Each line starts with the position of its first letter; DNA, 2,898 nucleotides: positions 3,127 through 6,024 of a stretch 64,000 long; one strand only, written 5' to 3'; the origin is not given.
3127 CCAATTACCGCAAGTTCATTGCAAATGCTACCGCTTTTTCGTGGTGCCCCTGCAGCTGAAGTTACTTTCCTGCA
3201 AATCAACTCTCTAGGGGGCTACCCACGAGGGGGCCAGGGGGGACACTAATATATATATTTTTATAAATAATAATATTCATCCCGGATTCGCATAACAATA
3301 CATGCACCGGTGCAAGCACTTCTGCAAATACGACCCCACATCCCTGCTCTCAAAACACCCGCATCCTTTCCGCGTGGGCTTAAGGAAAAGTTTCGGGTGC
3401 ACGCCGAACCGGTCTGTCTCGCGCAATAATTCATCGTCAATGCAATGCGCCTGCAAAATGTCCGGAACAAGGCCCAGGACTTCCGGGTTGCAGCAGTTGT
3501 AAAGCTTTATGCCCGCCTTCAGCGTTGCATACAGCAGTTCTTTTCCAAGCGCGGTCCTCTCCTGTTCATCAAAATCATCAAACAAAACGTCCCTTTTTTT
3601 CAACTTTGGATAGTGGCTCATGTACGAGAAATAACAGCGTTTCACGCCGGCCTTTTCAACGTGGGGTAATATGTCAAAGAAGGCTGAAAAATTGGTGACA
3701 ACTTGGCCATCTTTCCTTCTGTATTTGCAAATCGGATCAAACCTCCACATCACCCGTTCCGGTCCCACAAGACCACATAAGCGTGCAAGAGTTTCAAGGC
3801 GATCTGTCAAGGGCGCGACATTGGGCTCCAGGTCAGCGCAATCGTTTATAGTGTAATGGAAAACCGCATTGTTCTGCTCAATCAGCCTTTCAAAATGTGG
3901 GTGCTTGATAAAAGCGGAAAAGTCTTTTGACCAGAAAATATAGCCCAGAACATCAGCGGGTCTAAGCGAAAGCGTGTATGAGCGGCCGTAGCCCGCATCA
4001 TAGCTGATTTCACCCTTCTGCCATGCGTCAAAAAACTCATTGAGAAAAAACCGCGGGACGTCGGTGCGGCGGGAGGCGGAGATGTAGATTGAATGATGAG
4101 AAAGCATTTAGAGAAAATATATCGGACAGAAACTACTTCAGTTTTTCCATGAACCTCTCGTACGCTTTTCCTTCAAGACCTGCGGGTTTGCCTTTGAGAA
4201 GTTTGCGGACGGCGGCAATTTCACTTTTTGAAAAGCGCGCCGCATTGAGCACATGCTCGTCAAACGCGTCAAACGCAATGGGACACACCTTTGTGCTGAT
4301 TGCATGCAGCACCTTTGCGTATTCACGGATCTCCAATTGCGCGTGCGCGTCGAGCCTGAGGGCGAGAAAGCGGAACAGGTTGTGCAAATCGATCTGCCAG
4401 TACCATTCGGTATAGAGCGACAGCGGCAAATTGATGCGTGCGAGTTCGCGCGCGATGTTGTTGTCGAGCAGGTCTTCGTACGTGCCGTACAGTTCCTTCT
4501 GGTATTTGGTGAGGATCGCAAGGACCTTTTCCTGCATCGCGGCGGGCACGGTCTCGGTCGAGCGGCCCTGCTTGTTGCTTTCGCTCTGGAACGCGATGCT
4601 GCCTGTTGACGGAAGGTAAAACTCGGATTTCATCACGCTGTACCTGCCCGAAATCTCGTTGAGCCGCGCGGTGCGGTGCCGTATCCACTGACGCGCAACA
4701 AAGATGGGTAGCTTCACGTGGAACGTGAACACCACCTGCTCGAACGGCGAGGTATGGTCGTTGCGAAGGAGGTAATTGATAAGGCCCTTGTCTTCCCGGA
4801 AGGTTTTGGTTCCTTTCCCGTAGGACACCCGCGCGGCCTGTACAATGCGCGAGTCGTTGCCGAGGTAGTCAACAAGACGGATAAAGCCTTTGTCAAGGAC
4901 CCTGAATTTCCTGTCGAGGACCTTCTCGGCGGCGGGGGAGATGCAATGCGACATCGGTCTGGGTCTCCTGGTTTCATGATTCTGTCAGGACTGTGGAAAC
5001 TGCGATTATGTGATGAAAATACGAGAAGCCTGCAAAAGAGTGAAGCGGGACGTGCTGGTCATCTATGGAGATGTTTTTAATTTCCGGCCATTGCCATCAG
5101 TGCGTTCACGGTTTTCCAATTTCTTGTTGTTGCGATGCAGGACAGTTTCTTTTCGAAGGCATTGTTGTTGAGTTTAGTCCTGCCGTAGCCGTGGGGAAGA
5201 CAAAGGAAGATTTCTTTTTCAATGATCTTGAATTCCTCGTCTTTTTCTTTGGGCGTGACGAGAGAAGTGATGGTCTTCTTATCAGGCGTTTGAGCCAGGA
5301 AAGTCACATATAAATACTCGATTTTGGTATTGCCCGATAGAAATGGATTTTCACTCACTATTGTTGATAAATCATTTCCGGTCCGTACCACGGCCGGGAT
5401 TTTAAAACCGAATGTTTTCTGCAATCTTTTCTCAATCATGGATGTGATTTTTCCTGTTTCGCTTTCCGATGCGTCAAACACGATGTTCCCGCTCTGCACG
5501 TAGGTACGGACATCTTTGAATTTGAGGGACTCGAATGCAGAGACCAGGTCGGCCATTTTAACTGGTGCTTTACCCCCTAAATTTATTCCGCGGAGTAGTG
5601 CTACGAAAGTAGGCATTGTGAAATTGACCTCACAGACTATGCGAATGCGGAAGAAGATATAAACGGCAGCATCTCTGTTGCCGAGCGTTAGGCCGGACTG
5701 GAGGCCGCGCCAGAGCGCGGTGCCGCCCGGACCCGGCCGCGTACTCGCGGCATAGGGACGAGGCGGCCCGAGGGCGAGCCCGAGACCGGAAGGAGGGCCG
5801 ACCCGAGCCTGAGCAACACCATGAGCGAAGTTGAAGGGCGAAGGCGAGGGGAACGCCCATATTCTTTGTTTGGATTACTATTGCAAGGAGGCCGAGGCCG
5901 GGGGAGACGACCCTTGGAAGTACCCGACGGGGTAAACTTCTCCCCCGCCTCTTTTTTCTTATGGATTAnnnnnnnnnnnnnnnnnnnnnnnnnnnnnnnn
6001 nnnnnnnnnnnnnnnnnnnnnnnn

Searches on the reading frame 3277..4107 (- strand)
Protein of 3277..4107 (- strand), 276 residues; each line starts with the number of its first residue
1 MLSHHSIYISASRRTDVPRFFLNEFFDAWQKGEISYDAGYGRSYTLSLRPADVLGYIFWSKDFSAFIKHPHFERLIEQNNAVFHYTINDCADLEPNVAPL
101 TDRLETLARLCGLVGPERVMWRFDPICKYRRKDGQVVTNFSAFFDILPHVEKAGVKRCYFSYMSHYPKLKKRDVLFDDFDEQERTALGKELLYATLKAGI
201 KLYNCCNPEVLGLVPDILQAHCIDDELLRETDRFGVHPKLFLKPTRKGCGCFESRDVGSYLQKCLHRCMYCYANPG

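Call 42: search_protein_families(library=pfam, proteins=[window:3277-4107:-], max_evalue=0.01)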
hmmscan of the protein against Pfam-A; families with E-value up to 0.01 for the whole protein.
window:3277-4107:- (276 aa): 1 family
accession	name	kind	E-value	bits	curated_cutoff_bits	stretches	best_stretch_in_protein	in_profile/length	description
PF08902.16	DUF1848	-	1.1e-52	179.9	30.5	1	9-273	2-262/262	Domain of unknown function (DUF1848)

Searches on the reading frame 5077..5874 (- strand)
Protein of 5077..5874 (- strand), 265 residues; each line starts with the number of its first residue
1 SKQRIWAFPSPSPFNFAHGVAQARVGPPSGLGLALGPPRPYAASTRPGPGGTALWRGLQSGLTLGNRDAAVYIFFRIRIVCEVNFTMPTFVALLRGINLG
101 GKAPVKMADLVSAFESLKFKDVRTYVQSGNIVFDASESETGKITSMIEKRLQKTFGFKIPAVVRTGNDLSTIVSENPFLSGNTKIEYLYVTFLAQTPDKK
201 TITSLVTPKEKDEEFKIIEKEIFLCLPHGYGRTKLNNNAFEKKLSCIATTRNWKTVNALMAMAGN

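Call 32: search_protein_families(library=pfam, proteins=[window:5077-5874:-], max_evalue=0.01)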
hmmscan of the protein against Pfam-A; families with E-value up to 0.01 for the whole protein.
window:5077-5874:- (265 aa): 1 family
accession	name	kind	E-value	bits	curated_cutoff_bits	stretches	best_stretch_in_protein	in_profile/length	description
PF08002.16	DUF1697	-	1.6e-43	148.9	24.4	1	87-223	1-137/137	Protein of unknown function (DUF1697)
